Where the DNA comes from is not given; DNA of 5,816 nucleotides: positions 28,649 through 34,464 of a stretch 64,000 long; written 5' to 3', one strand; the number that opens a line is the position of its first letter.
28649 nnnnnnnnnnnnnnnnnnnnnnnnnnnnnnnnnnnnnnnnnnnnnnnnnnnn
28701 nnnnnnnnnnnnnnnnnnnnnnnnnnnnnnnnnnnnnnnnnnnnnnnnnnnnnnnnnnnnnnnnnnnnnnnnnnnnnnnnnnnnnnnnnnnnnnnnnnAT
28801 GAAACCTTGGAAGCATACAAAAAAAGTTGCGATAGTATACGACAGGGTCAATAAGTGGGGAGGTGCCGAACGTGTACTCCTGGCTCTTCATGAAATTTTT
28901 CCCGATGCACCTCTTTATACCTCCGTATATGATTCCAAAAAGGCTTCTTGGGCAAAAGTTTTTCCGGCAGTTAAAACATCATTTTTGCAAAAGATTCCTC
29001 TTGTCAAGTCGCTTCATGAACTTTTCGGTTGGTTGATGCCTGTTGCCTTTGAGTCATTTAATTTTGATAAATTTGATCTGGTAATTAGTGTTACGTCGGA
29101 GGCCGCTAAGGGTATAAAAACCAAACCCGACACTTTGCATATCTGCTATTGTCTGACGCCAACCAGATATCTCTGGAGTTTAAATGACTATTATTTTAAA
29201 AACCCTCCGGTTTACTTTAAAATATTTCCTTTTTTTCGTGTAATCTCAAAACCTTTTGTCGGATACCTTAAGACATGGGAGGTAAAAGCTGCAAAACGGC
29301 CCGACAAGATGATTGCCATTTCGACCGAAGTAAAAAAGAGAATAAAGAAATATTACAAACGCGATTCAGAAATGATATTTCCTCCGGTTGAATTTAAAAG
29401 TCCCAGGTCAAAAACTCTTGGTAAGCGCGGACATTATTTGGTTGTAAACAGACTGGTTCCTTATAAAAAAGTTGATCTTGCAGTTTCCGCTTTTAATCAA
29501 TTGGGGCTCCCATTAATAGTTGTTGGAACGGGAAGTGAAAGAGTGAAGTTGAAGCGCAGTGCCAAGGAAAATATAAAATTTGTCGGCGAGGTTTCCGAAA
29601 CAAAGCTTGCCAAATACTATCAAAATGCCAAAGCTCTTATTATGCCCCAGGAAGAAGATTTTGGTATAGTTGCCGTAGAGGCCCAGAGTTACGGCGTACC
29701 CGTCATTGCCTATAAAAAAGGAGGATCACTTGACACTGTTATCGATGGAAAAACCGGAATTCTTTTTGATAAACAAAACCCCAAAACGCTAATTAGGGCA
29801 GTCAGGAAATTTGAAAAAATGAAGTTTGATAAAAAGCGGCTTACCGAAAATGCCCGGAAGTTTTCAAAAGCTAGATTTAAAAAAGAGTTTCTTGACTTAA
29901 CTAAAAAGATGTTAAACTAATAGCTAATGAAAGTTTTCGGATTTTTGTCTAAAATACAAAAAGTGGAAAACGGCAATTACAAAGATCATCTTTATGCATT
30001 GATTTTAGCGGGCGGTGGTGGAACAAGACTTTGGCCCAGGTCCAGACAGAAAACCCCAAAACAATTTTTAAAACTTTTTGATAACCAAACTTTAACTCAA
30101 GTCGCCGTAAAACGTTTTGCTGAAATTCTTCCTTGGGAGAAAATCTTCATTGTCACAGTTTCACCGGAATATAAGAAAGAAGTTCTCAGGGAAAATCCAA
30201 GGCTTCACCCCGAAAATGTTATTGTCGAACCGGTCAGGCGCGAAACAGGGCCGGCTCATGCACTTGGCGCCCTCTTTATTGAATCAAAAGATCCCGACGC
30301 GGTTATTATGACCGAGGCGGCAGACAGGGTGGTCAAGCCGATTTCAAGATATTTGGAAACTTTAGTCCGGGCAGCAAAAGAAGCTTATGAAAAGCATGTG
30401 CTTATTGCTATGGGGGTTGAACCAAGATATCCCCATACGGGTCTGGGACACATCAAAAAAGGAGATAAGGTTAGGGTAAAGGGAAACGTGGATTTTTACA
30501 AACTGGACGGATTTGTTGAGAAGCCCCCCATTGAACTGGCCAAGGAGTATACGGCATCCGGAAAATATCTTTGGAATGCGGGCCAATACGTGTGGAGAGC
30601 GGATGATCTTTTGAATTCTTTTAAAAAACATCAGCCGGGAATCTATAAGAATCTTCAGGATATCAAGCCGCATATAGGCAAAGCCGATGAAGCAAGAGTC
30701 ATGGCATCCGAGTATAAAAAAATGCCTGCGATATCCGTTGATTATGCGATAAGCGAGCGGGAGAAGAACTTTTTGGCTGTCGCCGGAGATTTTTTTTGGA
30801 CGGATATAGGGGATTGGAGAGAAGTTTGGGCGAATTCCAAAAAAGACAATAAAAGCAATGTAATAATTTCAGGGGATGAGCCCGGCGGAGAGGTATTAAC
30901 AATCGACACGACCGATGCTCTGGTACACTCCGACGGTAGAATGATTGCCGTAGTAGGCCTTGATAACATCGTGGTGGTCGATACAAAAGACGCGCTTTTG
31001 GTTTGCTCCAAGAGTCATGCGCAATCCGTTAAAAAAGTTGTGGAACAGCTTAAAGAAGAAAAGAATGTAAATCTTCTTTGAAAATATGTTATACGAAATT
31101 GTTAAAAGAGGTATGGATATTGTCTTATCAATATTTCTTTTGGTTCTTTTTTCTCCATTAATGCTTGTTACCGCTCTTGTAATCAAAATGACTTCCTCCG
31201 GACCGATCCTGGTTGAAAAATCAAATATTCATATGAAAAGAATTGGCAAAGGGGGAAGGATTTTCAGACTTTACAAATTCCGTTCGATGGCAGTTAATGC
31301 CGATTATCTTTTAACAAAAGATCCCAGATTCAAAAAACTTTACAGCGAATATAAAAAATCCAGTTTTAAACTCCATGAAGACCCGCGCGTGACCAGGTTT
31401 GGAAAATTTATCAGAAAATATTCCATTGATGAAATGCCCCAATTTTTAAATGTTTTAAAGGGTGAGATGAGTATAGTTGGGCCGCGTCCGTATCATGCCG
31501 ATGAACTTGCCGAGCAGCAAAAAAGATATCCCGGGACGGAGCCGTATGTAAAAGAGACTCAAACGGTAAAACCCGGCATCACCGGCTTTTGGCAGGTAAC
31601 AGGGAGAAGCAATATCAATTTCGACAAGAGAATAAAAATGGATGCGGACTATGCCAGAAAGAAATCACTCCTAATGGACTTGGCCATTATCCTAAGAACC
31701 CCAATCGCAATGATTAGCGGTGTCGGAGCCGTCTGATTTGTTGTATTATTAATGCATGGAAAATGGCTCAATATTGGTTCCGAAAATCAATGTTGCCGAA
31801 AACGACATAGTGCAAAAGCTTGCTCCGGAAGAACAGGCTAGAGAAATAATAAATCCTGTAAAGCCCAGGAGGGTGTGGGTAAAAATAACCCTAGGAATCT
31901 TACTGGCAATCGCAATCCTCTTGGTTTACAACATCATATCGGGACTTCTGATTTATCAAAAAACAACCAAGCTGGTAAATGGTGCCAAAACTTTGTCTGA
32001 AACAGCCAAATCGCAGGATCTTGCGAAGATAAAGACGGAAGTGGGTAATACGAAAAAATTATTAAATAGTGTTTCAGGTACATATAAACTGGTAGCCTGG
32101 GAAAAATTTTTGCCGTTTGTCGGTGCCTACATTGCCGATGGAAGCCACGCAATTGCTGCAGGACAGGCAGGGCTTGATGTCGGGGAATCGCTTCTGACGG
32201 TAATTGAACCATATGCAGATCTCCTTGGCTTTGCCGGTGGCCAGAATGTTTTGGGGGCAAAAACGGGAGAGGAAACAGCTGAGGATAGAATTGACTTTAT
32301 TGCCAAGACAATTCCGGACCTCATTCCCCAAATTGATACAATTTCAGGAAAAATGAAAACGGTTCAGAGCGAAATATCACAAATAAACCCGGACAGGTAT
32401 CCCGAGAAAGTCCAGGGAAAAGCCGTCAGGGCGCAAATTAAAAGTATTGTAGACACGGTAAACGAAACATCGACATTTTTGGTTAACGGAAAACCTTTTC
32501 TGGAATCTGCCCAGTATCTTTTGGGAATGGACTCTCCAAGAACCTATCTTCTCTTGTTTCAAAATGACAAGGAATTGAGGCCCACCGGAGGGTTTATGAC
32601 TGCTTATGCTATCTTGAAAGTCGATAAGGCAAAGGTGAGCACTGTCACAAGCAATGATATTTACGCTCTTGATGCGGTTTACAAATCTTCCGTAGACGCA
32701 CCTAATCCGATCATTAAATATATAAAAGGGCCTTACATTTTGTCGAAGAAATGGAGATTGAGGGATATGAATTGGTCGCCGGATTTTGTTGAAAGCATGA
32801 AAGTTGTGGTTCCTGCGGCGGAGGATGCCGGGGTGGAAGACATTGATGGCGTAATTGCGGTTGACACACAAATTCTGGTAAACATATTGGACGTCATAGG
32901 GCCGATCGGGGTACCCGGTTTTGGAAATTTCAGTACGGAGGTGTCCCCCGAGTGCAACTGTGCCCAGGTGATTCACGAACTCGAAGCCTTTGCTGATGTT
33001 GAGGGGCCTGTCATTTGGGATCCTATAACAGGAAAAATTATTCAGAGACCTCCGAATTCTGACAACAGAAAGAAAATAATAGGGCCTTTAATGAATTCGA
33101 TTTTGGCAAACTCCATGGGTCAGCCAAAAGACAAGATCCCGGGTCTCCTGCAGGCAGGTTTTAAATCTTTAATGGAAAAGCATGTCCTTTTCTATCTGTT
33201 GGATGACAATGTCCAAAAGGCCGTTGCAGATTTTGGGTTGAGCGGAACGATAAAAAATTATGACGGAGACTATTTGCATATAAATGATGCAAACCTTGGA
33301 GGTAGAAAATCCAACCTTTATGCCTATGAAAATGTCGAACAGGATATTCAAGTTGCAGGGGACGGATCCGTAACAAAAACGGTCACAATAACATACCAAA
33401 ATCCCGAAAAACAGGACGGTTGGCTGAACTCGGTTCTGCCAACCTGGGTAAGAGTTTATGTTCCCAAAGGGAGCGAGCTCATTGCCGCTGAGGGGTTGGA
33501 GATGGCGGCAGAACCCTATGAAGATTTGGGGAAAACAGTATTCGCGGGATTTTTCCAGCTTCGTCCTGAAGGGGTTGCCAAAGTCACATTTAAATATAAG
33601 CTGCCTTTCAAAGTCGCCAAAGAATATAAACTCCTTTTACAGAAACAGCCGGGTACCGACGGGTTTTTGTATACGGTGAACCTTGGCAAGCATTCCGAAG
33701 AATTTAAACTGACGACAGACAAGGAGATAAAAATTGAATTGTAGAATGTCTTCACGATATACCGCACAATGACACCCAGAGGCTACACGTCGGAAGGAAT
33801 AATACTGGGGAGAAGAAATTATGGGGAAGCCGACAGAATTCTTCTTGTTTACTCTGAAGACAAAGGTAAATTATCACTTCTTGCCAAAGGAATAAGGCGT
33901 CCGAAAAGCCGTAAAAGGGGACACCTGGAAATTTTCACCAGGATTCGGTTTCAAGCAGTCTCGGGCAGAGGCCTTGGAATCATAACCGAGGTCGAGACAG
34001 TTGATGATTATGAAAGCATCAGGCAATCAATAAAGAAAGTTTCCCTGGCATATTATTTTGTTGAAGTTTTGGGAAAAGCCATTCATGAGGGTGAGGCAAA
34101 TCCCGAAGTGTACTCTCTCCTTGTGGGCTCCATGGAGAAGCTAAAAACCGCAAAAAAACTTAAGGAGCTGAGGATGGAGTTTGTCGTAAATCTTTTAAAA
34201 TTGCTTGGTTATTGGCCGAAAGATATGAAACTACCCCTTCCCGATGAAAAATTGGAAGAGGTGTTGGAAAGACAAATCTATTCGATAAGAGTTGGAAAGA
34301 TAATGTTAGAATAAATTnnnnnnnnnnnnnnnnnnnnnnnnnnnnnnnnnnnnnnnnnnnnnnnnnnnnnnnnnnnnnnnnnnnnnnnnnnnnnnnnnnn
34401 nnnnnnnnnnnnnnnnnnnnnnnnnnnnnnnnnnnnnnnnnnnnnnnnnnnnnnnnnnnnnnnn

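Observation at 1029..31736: Glycan island with five GT-C (ArnT/PMT-like) paralogs plus Wzx, Wzy-family, PGT and GDP-mannose supply: possible lipomannan-like/polyprenyl-P-sugar-dependent envelope glycan or protein glycosylation system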

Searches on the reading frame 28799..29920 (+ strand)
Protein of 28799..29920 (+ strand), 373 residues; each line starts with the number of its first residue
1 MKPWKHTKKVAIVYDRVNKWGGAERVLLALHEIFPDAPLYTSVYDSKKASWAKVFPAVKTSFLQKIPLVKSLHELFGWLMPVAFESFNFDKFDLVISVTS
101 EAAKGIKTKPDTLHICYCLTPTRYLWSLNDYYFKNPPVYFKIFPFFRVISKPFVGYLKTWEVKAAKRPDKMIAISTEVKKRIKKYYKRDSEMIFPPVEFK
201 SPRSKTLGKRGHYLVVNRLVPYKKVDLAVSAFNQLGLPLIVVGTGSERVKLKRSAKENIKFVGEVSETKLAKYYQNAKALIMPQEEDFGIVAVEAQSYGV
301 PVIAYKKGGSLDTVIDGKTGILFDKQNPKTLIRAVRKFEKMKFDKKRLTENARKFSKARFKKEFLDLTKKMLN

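Call 5: search_protein_families(library=pfam, proteins=[window:28799-29920:+], max_evalue=0.01)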
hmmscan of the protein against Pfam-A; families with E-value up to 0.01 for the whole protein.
window:28799-29920:+ (373 aa): 4 families
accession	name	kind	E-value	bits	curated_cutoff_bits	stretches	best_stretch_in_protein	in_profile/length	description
PF00534.26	Glycos_transf_1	-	1e-33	116.7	26.4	1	208-354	13-171/172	Glycosyl transferases group 1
PF13692.12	Glyco_trans_1_4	-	1.9e-22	80.5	27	1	214-337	5-138/142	Glycosyl transferases group 1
PF20706.3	GT4-conflict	-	1.7e-07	31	26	1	164-313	143-319/385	Family 4 Glycosyltransferase in conflict systems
PF13439.12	Glyco_transf_4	-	0.0012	19.3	28.5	0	147-190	113-156/170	Glycosyltransferase Family 4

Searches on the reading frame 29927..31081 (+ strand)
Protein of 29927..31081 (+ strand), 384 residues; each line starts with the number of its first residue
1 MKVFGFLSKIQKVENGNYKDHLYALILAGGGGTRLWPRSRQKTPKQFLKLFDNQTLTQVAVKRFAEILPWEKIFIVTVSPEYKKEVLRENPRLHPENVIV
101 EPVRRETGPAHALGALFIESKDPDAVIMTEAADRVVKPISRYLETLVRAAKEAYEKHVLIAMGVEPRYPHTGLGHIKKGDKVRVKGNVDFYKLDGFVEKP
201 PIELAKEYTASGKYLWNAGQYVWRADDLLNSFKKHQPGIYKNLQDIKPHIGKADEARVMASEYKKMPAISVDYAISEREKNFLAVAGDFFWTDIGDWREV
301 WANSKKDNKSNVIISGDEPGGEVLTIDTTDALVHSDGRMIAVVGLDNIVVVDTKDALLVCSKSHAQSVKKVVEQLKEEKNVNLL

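Call 5: search_protein_families(library=pfam, proteins=[window:29927-31081:+], max_evalue=0.01)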
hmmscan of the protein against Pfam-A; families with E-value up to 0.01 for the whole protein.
window:29927-31081:+ (384 aa): 3 families
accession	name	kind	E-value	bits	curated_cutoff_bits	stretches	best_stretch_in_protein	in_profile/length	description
PF00483.29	NTP_transferase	-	4.6e-31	108.7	21.2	1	24-309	2-244/245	Nucleotidyl transferase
PF22640.1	ManC_GMP_beta-helix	-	4.8e-18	65.3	27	1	321-375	1-55/55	MannoseP isomerase/GMP-like beta-helix domain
PF12804.13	NTP_transf_3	-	4.6e-08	33.8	27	1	24-133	1-95/160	MobA-like NTP transferase domain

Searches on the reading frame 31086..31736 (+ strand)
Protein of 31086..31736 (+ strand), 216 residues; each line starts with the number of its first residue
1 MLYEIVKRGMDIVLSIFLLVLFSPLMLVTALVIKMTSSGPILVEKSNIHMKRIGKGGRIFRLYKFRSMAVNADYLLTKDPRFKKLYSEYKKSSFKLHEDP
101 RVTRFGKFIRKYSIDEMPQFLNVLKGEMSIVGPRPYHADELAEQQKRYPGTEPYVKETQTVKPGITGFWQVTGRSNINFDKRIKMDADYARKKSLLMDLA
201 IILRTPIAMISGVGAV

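Call 5: search_protein_families(library=pfam, proteins=[window:31086-31736:+], max_evalue=0.01)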
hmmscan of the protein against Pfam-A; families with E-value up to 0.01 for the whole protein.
window:31086-31736:+ (216 aa): 1 family
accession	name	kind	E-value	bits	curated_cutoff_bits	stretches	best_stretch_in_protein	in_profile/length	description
PF02397.22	Bac_transf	-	2e-60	203.8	27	1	7-210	1-178/179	Bacterial sugar transferase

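Call 69: search_protein_families(library=ncbifam, proteins=[window:31086-31736:+], max_evalue=0.00001)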
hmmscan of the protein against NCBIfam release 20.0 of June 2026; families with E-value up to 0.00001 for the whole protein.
window:31086-31736:+ (216 aa): 10 families
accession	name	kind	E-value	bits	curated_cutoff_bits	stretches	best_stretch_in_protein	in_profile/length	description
TIGR03025.1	EPS_sugtrans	subfamily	2.8e-75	254.2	295.55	1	4-215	255-444/445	exopolysaccharide biosynthesis polyprenyl glycosylphosphotransferase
TIGR03022.1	WbaP_sugtrans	subfamily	7.1e-66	223.3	403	1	5-215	257-455/456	undecaprenyl-phosphate galactose phosphotransferase WbaP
TIGR03023.1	WcaJ_sugtrans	equivalog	1e-63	216.2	410.75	1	4-213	260-450/453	undecaprenyl-phosphate glucose phosphotransferase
NF052601.1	undeca_RfbP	equivalog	3.6e-62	209.8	330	1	4-209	42-235/244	undecaprenyl-phosphate galactose phosphotransferase family protein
NF041877.1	EPS_EpsZ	equivalog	8.9e-54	182.8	800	1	6-215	265-458/459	exopolysaccharide biosynthesis polyisoprenyl-phosphate hexose-1-phosphate transferase EpsZ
NF011751.0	PRK15204.1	equivalog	1.2e-44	152.8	907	1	5-210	278-470/476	undecaprenyl-phosphate galactose phosphotransferase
TIGR03013.1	EpsB_2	subfamily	2.4e-44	152.1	393.35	1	3-206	251-433/443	TIGR03013 family XrtA/PEP-CTERM system glycosyltransferase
NF007518.0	PRK10124.1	equivalog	1.5e-38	132.7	684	1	4-205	271-453/464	undecaprenyl-phosphate glucose phosphotransferase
NF050817.1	PolSacchBiosHfsE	equivalog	5.9e-33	114.3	750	1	5-205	270-455/467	polysaccharide biosynthesis protein HfsE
NF045514.1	glycotran_HepC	equivalog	6e-26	91.1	140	1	4-136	114-212/220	heterocyst development glycosyltransferase HepC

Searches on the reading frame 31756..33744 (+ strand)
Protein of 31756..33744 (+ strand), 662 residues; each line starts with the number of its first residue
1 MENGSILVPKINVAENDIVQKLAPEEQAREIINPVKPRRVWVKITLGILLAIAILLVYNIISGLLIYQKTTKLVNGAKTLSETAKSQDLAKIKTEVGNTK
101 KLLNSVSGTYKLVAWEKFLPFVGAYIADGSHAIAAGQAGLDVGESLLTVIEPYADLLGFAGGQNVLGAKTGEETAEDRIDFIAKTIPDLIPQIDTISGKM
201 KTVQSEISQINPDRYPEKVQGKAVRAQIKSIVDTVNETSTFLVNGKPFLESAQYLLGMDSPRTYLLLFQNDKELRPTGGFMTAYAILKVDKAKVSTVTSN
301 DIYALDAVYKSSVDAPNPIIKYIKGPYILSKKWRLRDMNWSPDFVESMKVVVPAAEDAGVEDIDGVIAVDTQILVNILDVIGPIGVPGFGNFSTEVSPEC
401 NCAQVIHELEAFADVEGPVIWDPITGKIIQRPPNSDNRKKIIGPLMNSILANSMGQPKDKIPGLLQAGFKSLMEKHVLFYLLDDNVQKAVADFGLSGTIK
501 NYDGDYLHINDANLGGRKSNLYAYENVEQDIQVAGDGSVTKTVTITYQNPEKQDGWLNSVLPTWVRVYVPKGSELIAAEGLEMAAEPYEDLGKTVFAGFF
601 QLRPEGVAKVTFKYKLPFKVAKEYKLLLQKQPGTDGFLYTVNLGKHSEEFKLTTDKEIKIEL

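Call 5: search_protein_families(library=pfam, proteins=[window:31756-33744:+], max_evalue=0.01)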
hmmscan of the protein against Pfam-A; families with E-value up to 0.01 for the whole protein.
window:31756-33744:+ (662 aa): 1 family
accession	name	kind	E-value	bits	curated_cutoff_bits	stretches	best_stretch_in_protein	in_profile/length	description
PF13196.11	DUF4012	-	6.4e-24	85.5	28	1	259-388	1-126/144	Protein of unknown function (DUF4012)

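Call 13: search_protein_families(library=ncbifam, proteins=[window:31756-33744:+], max_evalue=0.1)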
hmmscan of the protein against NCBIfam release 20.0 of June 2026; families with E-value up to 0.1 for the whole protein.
window:31756-33744:+ (662 aa): 0 families

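Call 94: search_solved_structures(query=A8, max_evalue=10)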
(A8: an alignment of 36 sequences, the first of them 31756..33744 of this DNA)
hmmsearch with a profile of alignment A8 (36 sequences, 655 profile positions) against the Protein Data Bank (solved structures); distinct sequences matched with E-value up to 10: 9.
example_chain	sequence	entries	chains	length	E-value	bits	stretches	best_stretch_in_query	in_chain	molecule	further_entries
28li_A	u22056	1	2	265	0.11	13.7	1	46-185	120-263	Uncharacterized conserved protein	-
8qad_A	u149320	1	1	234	1.4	10.1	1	194-262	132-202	sc-apCC-6-LLIA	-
3ja6_H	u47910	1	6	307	2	9.6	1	174-249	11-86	Methyl-accepting chemotaxis protein 2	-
2ch7_B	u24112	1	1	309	2.1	9.5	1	174-249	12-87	METHYL-ACCEPTING CHEMOTAXIS PROTEIN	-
4c46_A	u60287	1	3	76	2.4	9.3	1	176-212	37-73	GENERAL CONTROL PROTEIN GCN4, GENERAL CONTROL PROTEIN GCN4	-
8a3k_UNK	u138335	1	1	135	2.5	9.2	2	187-244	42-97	sc-apCC-4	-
5c8j_I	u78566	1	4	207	3.4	8.8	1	50-129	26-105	Protein MJ0480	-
2ch7_A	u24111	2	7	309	4.6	8.4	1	173-249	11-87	METHYL-ACCEPTING CHEMOTAXIS PROTEIN | Methyl-accepting chemotaxis protein 2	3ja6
5app_A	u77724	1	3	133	9.4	7.3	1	172-212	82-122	General control protein GCN4,GENERAL CONTROL PROTEIN GCN4, OUTER MEMBRANE PROTEIN 100,Gene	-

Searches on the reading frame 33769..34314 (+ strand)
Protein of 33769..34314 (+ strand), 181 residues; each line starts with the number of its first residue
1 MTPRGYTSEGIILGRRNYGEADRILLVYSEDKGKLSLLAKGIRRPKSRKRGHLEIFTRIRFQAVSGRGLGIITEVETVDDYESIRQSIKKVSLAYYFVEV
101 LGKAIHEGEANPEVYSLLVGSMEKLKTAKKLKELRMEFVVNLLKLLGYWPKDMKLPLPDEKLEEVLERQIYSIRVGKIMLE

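Call 9: search_protein_families(library=pfam, proteins=[window:33769-34314:+], max_evalue=0.001)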
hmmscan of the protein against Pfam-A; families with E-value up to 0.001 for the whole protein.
window:33769-34314:+ (181 aa): 2 families
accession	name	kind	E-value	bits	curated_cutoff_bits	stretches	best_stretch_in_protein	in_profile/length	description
PF11967.14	RecO_N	-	5.1e-22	78.1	27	1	6-79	4-78/80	Recombination protein O N terminal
PF02565.21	RecO_C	-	3e-11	43.8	22.1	1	85-150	1-66/157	Recombination protein O C terminal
